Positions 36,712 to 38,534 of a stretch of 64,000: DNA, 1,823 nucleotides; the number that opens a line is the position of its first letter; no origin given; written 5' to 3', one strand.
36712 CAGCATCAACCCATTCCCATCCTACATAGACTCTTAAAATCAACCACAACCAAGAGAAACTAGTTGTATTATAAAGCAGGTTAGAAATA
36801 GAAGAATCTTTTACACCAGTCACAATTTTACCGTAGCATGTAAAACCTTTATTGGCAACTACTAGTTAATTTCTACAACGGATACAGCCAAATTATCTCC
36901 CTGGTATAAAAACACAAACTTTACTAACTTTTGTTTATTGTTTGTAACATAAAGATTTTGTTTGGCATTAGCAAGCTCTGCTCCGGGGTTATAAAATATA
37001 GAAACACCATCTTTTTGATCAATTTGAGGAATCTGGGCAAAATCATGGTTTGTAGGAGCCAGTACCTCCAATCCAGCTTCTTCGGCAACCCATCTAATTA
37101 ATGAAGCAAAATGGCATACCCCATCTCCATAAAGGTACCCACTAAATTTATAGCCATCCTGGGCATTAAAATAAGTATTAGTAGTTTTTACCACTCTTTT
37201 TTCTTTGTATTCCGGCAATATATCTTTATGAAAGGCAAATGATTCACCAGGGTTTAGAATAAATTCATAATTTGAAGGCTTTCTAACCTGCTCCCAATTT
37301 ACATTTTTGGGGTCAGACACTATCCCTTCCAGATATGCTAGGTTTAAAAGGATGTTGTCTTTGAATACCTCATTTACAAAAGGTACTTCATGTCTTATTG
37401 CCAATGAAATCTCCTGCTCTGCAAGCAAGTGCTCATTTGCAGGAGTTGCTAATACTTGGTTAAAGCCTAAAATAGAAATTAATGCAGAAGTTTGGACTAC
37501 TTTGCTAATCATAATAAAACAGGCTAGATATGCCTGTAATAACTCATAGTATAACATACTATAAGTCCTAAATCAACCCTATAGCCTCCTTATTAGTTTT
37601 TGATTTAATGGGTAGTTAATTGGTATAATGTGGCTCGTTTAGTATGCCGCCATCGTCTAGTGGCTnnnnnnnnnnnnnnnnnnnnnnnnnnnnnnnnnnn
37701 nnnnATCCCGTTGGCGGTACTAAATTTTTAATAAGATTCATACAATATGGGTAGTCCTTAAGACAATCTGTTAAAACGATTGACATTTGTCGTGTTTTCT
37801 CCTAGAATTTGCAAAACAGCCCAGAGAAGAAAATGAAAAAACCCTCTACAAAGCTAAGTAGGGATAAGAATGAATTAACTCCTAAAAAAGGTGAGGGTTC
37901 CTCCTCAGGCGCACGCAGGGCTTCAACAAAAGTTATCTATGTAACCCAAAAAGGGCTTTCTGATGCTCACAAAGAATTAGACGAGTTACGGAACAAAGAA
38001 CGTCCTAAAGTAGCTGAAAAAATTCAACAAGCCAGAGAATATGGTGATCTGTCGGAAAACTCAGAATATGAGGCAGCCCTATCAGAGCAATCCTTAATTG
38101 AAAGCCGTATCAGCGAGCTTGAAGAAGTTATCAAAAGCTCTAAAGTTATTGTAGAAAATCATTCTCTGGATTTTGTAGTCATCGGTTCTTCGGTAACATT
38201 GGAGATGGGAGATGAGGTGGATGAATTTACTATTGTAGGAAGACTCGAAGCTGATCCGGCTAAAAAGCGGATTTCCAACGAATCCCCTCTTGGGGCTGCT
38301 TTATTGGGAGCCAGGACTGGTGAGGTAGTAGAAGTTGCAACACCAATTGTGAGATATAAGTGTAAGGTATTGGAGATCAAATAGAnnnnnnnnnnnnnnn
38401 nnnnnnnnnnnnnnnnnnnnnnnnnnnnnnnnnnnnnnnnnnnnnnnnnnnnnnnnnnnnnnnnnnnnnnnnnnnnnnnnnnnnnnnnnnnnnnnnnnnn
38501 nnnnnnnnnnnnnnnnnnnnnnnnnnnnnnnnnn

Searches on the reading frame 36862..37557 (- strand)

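Call 3: search_protein_families(library=pfam, proteins=[window:36862-37557:-], max_evalue=1)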
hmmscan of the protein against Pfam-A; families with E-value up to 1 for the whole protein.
window:36862-37557:- (231 aa): 1 family
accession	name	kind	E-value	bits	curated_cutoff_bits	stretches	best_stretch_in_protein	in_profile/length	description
PF04294.18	VanW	-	5.8e-07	29.5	27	1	99-227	16-129/130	VanW like protein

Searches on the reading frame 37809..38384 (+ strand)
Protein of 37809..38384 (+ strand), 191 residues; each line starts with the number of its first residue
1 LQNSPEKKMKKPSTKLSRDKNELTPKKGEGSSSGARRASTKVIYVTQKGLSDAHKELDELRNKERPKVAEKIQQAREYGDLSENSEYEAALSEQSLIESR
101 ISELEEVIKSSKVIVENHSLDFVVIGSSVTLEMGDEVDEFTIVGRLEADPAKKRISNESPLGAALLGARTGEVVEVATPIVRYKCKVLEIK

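Call 3: search_protein_families(library=pfam, proteins=[window:37809-38384:+], max_evalue=1)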
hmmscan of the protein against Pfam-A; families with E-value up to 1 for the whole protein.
window:37809-38384:+ (191 aa): 2 families
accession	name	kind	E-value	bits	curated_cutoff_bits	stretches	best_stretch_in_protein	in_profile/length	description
PF03449.20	GreA_GreB_N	-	9.8e-25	87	24.5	1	43-113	1-71/71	Transcription elongation factor, N-terminal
PF01272.25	GreA_GreB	-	3.3e-20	72.3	26.9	1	121-191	4-76/77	Transcription elongation factor, GreA/GreB, C-term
